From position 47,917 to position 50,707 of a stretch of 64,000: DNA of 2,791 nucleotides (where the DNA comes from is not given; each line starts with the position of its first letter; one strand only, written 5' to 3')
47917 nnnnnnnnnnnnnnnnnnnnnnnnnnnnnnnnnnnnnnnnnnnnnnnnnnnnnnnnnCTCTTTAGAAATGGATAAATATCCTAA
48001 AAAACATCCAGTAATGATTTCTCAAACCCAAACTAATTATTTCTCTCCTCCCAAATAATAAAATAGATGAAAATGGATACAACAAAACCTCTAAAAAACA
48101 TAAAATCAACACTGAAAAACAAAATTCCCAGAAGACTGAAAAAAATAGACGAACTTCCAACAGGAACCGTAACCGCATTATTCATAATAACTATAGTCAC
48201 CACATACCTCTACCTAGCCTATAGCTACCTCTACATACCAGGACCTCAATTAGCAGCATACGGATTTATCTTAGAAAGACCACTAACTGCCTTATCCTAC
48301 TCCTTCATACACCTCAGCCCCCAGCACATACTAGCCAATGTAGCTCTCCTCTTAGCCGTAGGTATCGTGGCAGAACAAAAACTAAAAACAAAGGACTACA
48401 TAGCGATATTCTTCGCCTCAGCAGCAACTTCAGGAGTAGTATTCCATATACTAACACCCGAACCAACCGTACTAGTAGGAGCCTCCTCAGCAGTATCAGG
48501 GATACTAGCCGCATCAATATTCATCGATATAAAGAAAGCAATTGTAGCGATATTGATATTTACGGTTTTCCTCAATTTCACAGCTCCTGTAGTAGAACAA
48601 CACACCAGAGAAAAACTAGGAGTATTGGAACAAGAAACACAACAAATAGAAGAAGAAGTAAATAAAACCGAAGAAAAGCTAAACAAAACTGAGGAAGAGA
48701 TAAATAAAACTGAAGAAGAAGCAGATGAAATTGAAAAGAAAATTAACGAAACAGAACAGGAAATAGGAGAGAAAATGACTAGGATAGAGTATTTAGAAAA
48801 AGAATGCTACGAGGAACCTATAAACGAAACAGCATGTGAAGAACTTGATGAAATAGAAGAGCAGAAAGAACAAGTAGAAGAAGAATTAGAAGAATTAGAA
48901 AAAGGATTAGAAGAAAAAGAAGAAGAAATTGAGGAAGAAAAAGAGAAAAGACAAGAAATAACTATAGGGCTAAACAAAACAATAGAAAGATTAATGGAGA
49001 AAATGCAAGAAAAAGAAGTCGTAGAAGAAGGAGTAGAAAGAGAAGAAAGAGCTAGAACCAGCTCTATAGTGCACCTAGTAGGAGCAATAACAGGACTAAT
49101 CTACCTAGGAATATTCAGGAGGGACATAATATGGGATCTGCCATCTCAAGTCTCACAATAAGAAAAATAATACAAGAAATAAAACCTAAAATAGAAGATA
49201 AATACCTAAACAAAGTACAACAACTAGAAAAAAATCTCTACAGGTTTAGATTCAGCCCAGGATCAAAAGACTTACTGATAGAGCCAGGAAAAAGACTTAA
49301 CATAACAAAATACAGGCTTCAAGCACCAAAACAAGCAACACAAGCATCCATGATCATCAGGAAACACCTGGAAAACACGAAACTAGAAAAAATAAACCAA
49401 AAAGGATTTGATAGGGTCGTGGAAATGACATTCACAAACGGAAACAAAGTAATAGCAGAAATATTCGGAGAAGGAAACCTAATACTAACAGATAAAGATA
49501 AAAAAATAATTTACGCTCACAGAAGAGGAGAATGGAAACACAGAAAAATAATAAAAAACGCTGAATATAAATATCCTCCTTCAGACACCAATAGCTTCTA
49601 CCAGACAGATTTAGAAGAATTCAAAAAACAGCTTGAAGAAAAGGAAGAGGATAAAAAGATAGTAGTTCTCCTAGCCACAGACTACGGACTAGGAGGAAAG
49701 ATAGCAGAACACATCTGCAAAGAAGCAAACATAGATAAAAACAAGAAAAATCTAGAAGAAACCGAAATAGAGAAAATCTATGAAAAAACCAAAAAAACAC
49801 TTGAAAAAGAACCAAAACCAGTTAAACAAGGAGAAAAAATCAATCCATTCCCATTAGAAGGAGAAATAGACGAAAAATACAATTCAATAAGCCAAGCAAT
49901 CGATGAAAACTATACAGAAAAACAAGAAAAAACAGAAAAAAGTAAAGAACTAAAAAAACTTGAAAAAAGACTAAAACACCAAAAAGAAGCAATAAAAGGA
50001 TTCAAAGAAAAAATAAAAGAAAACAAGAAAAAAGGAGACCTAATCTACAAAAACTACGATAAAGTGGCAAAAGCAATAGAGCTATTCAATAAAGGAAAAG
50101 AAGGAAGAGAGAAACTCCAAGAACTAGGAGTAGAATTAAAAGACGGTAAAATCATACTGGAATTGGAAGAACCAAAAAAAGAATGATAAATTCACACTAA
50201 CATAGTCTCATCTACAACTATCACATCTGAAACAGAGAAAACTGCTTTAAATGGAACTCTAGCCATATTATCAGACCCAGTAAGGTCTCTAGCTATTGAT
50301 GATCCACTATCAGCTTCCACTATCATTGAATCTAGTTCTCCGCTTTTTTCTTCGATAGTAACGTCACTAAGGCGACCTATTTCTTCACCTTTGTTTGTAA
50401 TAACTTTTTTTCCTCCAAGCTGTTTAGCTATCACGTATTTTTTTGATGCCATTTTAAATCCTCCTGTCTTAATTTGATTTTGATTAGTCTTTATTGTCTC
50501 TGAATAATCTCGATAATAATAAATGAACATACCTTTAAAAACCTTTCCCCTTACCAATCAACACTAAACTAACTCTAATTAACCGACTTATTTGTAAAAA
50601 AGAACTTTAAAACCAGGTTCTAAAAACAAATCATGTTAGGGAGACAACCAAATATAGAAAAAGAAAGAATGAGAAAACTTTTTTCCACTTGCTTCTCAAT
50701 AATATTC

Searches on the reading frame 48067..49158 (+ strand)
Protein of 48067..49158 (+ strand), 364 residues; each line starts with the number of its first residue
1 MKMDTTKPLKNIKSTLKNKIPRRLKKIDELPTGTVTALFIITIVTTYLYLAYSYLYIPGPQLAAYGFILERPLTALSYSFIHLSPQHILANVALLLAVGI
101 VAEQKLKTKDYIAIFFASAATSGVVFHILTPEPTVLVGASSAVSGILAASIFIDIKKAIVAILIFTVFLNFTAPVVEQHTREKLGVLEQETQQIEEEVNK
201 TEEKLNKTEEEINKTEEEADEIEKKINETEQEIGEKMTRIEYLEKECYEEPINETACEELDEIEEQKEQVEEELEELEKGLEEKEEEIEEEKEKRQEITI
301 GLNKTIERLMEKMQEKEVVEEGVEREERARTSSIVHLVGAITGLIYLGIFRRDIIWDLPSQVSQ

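Call 63: search_protein_families(library=pfam, proteins=[window:48067-49158:+], max_evalue=0.0001)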
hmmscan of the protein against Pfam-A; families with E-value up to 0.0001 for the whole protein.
window:48067-49158:+ (364 aa): 1 family
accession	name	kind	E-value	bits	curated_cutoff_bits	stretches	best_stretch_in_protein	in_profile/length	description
PF01694.28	Rhomboid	-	5e-18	66.1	22.6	1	74-160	6-92/143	Rhomboid domain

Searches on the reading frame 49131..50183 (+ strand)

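Call 63: search_protein_families(library=pfam, proteins=[window:49131-50183:+], max_evalue=0.0001)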
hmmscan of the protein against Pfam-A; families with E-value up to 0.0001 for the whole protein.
window:49131-50183:+ (351 aa): 2 families
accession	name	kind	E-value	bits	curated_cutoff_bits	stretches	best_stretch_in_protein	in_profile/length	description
PF05833.16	NFACT_N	-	1.6e-47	162.8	31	1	7-318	2-345/456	NFACT N-terminal and middle domains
PF00416.27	Ribosomal_S13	-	7.1e-05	23.7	31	1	172-227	8-65/128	Ribosomal protein S13/S18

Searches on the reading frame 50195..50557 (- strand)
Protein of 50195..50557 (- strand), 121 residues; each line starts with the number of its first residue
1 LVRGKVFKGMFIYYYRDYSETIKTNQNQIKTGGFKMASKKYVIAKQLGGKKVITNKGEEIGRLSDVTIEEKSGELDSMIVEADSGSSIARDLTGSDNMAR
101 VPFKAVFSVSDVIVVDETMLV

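Call 63: search_protein_families(library=pfam, proteins=[window:50195-50557:-], max_evalue=0.0001)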
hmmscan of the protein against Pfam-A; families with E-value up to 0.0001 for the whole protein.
window:50195-50557:- (121 aa): 1 family
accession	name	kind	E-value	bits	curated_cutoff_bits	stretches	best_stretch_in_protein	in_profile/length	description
PF05239.21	PRC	-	4.7e-08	33.4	21.2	1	45-117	7-73/78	PRC-barrel domain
